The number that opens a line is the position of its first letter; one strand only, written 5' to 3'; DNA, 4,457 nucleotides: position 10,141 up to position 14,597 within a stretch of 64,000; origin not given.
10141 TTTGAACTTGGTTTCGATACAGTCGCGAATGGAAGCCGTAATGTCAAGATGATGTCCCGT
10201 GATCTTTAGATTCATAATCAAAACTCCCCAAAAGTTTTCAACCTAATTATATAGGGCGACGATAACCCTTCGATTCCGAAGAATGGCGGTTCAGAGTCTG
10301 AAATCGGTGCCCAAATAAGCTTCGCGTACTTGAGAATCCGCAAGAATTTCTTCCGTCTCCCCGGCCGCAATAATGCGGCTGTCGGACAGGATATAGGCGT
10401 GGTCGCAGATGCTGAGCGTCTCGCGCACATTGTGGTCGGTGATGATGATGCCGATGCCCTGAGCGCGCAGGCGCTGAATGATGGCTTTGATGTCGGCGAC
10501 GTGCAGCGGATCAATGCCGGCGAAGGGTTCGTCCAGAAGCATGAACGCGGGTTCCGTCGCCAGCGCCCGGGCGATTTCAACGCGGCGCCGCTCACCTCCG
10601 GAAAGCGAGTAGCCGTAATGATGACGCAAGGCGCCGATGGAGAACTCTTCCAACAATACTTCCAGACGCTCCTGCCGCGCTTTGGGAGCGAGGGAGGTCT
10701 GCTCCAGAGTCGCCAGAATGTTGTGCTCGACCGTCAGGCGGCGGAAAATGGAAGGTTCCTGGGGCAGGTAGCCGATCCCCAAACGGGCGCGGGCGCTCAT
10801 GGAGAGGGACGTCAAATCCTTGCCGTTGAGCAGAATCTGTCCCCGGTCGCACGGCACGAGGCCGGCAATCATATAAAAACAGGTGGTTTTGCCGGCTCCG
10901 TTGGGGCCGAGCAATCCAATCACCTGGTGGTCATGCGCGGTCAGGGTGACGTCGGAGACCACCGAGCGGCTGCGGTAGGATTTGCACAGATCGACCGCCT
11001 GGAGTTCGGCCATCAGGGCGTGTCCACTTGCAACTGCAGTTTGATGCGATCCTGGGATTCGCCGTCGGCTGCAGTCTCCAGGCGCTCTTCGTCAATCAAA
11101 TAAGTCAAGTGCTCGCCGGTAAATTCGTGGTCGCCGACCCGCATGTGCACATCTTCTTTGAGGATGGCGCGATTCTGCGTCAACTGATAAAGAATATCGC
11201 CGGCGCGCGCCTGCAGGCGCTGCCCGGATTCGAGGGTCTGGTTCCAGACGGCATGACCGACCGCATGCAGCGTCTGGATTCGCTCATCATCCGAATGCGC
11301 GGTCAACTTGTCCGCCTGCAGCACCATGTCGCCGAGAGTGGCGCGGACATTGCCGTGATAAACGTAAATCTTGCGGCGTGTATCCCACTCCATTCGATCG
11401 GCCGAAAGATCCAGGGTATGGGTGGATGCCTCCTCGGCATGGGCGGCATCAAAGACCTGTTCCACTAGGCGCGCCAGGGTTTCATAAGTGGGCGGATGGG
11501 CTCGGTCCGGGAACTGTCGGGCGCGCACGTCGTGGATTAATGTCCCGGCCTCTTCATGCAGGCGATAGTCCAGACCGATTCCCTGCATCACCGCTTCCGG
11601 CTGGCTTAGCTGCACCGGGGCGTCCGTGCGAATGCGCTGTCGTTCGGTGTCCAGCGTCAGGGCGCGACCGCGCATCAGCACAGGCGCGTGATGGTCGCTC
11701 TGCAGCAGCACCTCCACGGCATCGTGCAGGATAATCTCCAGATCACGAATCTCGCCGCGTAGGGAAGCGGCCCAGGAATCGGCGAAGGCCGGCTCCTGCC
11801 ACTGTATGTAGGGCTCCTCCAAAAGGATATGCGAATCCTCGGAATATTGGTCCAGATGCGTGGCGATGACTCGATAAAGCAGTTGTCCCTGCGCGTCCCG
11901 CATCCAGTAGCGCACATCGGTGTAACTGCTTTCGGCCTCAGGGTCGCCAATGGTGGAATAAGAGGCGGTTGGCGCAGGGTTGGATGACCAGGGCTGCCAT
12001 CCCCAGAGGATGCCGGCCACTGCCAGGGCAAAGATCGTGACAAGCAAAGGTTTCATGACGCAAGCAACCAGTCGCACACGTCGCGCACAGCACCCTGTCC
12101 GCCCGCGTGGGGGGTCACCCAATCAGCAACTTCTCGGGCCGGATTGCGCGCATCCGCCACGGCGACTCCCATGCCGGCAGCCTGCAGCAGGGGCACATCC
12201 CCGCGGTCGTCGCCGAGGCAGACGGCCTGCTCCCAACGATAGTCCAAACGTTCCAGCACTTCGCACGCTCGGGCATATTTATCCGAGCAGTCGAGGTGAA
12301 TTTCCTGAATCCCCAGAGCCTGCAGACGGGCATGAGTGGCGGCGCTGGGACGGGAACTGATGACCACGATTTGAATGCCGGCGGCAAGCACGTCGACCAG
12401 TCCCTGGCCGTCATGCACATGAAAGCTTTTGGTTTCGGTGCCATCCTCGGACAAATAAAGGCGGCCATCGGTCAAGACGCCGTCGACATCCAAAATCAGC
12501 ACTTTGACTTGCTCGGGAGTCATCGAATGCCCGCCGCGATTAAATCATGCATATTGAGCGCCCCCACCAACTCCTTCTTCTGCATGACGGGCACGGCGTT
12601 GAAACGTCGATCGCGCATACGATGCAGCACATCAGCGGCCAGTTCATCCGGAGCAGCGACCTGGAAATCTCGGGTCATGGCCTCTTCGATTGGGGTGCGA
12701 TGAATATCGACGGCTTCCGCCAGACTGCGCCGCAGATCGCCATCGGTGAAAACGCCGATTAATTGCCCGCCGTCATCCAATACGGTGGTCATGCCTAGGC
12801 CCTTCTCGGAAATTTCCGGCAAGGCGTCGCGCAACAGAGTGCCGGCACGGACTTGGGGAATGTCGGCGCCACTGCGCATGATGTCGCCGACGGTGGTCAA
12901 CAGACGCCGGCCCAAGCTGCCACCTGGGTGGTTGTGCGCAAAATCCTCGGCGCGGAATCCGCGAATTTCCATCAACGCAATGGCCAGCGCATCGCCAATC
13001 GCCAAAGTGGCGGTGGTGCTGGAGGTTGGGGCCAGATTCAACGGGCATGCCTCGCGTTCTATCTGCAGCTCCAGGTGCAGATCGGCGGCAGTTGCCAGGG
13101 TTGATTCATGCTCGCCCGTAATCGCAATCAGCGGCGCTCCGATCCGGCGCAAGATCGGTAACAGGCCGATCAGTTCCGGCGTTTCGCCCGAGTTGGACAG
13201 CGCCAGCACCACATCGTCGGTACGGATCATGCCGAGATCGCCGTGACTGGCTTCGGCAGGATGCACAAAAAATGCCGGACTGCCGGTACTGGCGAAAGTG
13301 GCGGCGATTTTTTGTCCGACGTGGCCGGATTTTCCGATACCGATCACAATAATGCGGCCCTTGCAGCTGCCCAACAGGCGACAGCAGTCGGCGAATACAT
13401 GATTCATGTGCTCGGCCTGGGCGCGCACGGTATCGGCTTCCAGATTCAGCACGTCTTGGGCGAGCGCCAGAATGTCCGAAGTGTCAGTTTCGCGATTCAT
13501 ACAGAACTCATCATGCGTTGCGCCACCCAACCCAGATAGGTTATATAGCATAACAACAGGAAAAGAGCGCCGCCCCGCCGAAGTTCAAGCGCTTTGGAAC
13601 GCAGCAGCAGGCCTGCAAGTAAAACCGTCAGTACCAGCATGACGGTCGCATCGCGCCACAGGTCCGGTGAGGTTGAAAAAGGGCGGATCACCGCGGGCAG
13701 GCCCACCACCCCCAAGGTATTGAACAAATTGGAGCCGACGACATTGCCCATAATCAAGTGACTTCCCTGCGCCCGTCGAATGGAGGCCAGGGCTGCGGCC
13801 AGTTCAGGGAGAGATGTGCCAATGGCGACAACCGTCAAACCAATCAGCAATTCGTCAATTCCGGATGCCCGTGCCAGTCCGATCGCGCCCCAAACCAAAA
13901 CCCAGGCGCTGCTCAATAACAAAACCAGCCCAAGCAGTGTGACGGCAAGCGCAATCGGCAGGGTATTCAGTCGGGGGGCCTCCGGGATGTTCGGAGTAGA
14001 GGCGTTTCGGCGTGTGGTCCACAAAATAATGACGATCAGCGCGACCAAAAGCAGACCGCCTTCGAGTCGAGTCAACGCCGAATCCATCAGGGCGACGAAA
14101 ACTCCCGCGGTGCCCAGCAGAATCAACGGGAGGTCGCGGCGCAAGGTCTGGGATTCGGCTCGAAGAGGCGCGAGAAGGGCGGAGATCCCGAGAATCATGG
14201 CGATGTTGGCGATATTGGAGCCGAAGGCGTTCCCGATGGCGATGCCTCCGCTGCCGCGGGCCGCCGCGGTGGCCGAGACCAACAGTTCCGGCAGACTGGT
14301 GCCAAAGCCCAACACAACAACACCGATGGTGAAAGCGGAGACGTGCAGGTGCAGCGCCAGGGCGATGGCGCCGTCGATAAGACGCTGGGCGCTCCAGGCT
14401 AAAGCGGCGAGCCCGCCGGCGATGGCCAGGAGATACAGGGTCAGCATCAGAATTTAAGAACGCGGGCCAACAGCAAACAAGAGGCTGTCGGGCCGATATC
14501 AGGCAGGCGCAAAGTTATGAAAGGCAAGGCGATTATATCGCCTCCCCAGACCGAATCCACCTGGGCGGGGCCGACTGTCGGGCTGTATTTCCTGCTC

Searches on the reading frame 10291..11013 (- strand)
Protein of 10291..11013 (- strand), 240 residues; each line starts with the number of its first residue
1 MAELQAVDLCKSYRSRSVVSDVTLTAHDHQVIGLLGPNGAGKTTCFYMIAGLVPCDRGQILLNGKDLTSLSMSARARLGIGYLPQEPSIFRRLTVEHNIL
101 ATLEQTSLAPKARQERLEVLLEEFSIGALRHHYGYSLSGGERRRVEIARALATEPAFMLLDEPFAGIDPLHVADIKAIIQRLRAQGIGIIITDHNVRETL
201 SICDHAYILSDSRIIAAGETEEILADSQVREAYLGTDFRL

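Call 24: search_protein_families(library=pfam, proteins=[window:10291-11013:-], max_evalue=0.00001)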
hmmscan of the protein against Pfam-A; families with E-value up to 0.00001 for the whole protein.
window:10291-11013:- (240 aa): 2 families
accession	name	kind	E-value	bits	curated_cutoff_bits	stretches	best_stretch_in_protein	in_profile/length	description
PF00005.33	ABC_tran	-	8.4e-35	120.8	25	1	20-165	2-137/137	ABC transporter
PF12399.14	BCA_ABC_TP_C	-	3.2e-07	30.3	25.5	1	213-238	1-26/27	Branched-chain amino acid ATP-binding cassette transporter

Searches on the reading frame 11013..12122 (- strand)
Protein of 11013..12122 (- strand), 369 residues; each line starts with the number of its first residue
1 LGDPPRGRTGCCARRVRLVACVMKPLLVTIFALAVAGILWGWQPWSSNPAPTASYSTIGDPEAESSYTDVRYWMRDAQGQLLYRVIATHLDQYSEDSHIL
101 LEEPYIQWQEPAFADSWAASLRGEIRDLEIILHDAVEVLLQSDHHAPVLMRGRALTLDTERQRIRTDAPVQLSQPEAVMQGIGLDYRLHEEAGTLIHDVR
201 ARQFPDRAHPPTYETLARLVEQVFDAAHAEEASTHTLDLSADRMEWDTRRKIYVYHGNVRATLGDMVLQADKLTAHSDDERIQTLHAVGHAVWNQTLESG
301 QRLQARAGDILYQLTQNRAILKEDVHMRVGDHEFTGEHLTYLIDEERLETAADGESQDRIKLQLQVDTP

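Call 24: search_protein_families(library=pfam, proteins=[window:11013-12122:-], max_evalue=0.00001)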
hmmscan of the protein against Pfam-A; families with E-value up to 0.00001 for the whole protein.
window:11013-12122:- (369 aa): 2 families
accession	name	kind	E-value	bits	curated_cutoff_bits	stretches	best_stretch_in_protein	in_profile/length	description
PF06835.18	LptC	-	4.8e-21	75.6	21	1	34-202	7-173/175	Lipopolysaccharide-assembly, LptC-related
PF03968.19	LptD_N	-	6.3e-19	68.7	20.4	1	240-346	3-112/113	LptA/(LptD N-terminal domain) LPS transport protein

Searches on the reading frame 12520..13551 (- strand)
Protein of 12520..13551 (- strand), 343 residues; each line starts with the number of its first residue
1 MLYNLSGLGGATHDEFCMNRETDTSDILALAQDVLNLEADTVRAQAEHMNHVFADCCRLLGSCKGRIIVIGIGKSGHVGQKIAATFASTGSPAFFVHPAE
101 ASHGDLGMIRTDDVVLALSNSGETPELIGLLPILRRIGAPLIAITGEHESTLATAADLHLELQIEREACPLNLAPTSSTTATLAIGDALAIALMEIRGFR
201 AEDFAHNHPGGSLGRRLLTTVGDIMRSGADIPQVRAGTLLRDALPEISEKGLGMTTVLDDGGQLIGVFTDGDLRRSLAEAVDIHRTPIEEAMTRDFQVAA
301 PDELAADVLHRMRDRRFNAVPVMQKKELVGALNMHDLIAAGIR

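Call 25: search_protein_families(library=pfam, proteins=[window:12520-13551:-], max_evalue=0.00001)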
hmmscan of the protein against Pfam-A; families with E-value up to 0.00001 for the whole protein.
window:12520-13551:- (343 aa): 2 families
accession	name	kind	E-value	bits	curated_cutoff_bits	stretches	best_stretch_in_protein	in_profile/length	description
PF01380.27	SIS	-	2.6e-34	118.3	25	1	63-192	4-131/131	SIS domain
PF00571.33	CBS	-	4.1e-18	65.9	24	2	288-340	1-54/57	CBS domain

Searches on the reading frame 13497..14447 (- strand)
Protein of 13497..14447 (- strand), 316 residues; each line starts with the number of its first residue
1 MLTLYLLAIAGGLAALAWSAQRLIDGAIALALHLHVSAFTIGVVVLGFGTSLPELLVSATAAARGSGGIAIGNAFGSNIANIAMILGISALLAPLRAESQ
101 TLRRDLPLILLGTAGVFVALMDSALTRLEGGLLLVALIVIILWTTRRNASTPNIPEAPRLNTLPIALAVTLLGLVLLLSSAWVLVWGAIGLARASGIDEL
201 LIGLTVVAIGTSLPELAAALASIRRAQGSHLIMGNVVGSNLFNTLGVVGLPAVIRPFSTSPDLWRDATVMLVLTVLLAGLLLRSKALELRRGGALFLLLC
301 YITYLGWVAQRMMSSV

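Call 25: search_protein_families(library=pfam, proteins=[window:13497-14447:-], max_evalue=0.00001)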
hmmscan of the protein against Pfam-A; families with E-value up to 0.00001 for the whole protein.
window:13497-14447:- (316 aa): 1 family
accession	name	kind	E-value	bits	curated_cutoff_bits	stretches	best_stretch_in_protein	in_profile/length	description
PF01699.29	Na_Ca_ex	-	4.8e-54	182.9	24.9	2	5-145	2-150/151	Sodium/calcium exchanger protein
